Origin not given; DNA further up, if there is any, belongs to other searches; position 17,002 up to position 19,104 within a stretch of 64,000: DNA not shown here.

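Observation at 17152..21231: Tandem pair of about 75%-identical secreted lipoproteins with lipase-like catalytic motifs and duplicated leaders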

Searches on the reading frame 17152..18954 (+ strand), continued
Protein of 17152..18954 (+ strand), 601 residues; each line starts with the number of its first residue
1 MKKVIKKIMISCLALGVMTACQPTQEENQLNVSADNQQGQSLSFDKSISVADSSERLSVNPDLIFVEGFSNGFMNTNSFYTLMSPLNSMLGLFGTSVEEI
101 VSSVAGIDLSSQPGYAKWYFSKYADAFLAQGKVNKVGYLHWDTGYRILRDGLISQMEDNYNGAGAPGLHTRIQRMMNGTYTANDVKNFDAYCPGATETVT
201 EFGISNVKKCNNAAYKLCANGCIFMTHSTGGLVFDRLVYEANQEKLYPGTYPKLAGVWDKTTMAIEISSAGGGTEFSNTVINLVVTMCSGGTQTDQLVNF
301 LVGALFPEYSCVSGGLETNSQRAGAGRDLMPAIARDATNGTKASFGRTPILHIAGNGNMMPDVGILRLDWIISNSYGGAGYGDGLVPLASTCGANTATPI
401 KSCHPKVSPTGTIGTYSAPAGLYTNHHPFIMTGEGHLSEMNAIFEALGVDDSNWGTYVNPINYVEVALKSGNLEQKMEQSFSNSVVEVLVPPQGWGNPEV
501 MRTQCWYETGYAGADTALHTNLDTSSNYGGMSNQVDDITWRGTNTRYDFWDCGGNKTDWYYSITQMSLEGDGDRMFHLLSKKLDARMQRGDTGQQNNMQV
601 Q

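Call 48: find_encoding_contigs(protein=P0011, flank=6000, max_places=2)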
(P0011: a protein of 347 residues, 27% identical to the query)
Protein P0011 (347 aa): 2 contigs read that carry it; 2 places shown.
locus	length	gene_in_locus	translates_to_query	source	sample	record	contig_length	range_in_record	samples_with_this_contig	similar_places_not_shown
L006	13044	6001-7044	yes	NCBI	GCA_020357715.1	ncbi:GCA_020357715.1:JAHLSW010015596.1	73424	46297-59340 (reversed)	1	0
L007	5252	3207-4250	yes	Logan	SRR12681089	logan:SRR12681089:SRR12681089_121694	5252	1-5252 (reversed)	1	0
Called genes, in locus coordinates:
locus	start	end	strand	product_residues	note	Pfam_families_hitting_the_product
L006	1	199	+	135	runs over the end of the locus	PF00825:Ribonuclease_P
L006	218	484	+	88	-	PF01809:YidD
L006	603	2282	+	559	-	PF14849:YidC_periplas, PF02096:60KD_IMP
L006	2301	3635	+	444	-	PF10396:TrmE_N, PF12631:MnmE_helical, PF00350:Dynamin_N (faint), PF01926:MMR_HSR1, PF02421:FeoB_N, PF04548:AIG1 (weak)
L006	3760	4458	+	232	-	-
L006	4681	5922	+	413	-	PF20943:DUF4785_3rd (weak)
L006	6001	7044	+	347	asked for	-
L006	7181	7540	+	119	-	PF07883:Cupin_2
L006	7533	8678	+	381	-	PF01757:Acyl_transf_3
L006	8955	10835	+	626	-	PF00890:FAD_binding_2 (faint), PF01134:GIDA, PF07992:Pyr_redox_2 (weak), PF12831:FAD_oxidored, PF21680:GIDA_C_1st, PF13932:SAM_GIDA_C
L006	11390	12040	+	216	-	PF02527:GidB, PF13847:Methyltransf_31 (weak)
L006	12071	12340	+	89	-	PF00542:Ribosomal_L12 (weak)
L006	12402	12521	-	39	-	-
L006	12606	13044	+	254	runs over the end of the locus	PF00142:Fer4_NifH, PF01656:CbiA, PF02374:ArsA_ATPase (weak), PF06564:CBP_BcsQ, PF09140:MipZ (weak), PF10609:ParA, PF13614:AAA_31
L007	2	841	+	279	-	?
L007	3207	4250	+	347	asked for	-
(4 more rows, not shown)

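Call 49: find_encoding_contigs(protein=P0012, flank=6000, max_places=2)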
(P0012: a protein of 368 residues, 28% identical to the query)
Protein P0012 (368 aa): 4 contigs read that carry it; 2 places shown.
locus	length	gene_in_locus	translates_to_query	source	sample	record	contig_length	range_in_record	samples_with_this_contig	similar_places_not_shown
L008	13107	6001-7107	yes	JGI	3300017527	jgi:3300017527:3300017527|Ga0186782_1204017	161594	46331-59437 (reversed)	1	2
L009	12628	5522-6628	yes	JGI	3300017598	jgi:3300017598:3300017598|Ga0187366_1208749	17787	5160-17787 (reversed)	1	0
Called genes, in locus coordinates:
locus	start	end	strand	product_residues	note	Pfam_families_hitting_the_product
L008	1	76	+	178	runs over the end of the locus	PF00213:OSCP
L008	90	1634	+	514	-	PF02874:ATP-synt_ab_N, PF00006:ATP-synt_ab, PF00306:ATP-synt_ab_C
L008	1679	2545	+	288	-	PF00231:ATP-synt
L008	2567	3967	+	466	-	PF02874:ATP-synt_ab_N, PF00006:ATP-synt_ab, PF22919:ATP-synt_VA_C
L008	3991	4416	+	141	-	PF02823:ATP-synt_DE_N, PF00401:ATP-synt_DE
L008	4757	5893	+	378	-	-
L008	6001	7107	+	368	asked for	PF24096:DUF7379 (weak)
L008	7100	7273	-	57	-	-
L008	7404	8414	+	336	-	PF00316:FBPase, PF18913:FBPase_C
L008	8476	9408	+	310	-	PF00892:EamA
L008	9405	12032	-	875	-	PF00990:GGDEF, PF00563:EAL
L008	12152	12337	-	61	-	PF27452:KefB_C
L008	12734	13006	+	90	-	-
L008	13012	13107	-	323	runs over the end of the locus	-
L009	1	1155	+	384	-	?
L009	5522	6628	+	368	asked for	PF24096:DUF7379 (weak)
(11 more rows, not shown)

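Call 52: search_protein_families(library=pfam, proteins=[L006:4681-5919:+, L008:4757-5890:+, L006:3760-4455:+, P0021, P0026], max_evalue=1)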
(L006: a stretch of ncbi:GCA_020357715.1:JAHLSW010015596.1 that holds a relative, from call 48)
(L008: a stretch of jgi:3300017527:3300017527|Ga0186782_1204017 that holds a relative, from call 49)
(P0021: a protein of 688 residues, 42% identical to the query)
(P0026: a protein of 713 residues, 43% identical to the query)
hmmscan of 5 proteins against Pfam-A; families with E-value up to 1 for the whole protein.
L006:4681-5919:+ (413 aa): 1 family
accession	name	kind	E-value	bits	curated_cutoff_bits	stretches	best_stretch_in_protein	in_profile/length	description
PF20943.3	DUF4785_3rd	-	6e-06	26.7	24.5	1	248-320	14-88/106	Domain of unknown function (DUF4785) C-terminal domain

L008:4757-5890:+ (378 aa): 0 families

L006:3760-4455:+ (232 aa): 0 families

P0021 (688 aa): 0 families

P0026 (713 aa): 0 families

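Call 73: find_related_loci(query=A4, collection=genome_contigs, flank=6000)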
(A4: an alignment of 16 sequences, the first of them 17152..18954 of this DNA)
Query A4 (601 aa) in genome_contigs; peptide patterns used: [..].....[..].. (x = any residue, [..] = any of these).
362 stretches matched a pattern; 275 encode a relative of the query (tblastn E <= 1e-3); the best 80 are kept; 80 distinct loci.
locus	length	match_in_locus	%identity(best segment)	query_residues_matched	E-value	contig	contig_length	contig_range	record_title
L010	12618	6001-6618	35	218-453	2e-28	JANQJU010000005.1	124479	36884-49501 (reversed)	MAG: SAR324 cluster bacterium isolate PL25a_bin.125 k99_1794823, whole genome shotgun sequence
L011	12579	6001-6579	28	214-440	3e-19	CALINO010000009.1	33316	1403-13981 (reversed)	MAG: uncultured Arenicella sp. isolate R4_Bin_Bin_82_1 genome assembly, contig: c_000001475252, whole genome shotgun seq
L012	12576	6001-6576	28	214-439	6e-19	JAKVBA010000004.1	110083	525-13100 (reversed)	MAG: Gammaproteobacteria bacterium isolate ALOHA_ZT_16 ZT-Gammaproteobacteria-1_4, whole genome shotgun sequence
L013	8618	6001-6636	31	217-440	5e-19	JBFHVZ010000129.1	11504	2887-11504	MAG: Pseudomonadales bacterium isolate Mix_sand09.2021.07.G.9 k141_946793_length_11504_cov_10.0000, whole genome shotgun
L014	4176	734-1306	33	217-436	1e-18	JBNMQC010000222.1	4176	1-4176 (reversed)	MAG: Bermanella sp. isolate 3300045790_39 Ga0491192_0020580, whole genome shotgun sequence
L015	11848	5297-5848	30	217-432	3e-18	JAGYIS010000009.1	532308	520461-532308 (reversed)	MAG: Marinobacter sp. isolate M30B21 contig_76, whole genome shotgun sequence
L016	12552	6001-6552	31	217-432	4e-18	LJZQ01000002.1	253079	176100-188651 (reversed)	MAG: Marinobacter excellens HL-55 ITZ_scaf_85, whole genome shotgun sequence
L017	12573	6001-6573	32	217-436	1e-17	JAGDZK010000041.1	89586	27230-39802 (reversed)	MAG: Bermanella sp. isolate FR12gam3 FR12DL_contig_20076, whole genome shotgun sequence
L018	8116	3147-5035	29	214-458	1e-17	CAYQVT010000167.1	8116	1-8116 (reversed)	MAG TPA_asm: uncultured Gammaproteobacteria bacterium isolate SRP065251_co1_35 genome assembly, contig: NODE_7323_length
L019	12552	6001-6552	30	217-432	1e-17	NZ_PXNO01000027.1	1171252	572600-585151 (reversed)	Marinobacter shengliensis strain SL013A34A2 263, whole genome shotgun sequence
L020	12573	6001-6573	33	217-436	1e-17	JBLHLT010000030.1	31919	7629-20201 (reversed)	MAG: Oceanicoccus sp. isolate 3300054697_90 Ga0535669_0000908, whole genome shotgun sequence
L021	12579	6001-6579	27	214-440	2e-17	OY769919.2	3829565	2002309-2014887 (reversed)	MAG: uncultured Arenicella sp. isolate daf102a9-ea6e-4cc4-9dbf-21539fb411dc genome assembly, chromosome: 1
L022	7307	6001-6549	32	217-431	2e-17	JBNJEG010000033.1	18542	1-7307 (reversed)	MAG: Pseudomonadota bacterium isolate Y23_14dBSe4.bin.87 NODE_2427_length_18542_cov_30.260695, whole genome shotgun sequ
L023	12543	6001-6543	31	217-431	2e-17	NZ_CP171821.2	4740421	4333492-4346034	Ningiella sp. W23 chromosome, complete genome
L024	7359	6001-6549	31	217-431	2e-17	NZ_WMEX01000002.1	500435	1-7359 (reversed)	Vreelandella utahensis strain 22507_15_FS NODE_2_length_500435_cov_118.305, whole genome shotgun sequence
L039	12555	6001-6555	31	218-431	4e-16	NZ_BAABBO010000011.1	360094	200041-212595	Allohahella marinimesophila strain JCM 17555 sequence11, whole genome shotgun sequence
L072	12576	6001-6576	30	214-439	2e-18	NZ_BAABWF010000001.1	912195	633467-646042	Arenicella sp. 4NH20-0111 sequence01, whole genome shotgun sequence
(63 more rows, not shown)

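Call 79: search_protein_families(library=pfam, proteins=[L017:5680-6759:+, L017:6850-7884:+, L072:4194-5492:+, L039:4226-5635:+, L010:5617-6765:+], max_evalue=0.1)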
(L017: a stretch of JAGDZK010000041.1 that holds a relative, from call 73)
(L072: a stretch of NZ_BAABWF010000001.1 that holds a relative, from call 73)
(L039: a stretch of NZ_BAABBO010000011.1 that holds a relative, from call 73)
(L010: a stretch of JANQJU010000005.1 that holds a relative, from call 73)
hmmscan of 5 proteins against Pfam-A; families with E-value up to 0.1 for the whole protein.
L017:5680-6759:+ (360 aa): 1 family
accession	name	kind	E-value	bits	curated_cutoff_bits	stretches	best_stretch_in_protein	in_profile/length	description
PF24096.1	DUF7379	-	0.025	14.9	33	1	115-164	74-120/191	Domain of unknown function (DUF7379)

L017:6850-7884:+ (345 aa): 2 families
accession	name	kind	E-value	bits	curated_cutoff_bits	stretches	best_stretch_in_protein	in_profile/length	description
PF20943.3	DUF4785_3rd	-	4.3e-06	27.2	24.5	1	223-293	14-87/106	Domain of unknown function (DUF4785) C-terminal domain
PF11754.14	Velvet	-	0.025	15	25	1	229-276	160-202/237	Velvet factor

L072:4194-5492:+ (433 aa): 1 family
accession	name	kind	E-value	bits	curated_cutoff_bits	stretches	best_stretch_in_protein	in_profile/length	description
PF20943.3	DUF4785_3rd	-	0.0012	19.3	24.5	1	269-355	2-88/106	Domain of unknown function (DUF4785) C-terminal domain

L039:4226-5635:+ (470 aa): 0 families

L010:5617-6765:+ (383 aa): 1 family
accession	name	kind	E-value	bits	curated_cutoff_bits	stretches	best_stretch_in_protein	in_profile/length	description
PF24096.1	DUF7379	-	0.059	13.7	33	1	135-191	74-124/191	Domain of unknown function (DUF7379)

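Call 90: search_protein_families(library=padloc, proteins=[window:17152-18954:+], max_evalue=0.01)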
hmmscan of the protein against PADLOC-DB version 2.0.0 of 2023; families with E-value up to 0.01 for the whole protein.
window:17152-18954:+ (601 aa): 0 families
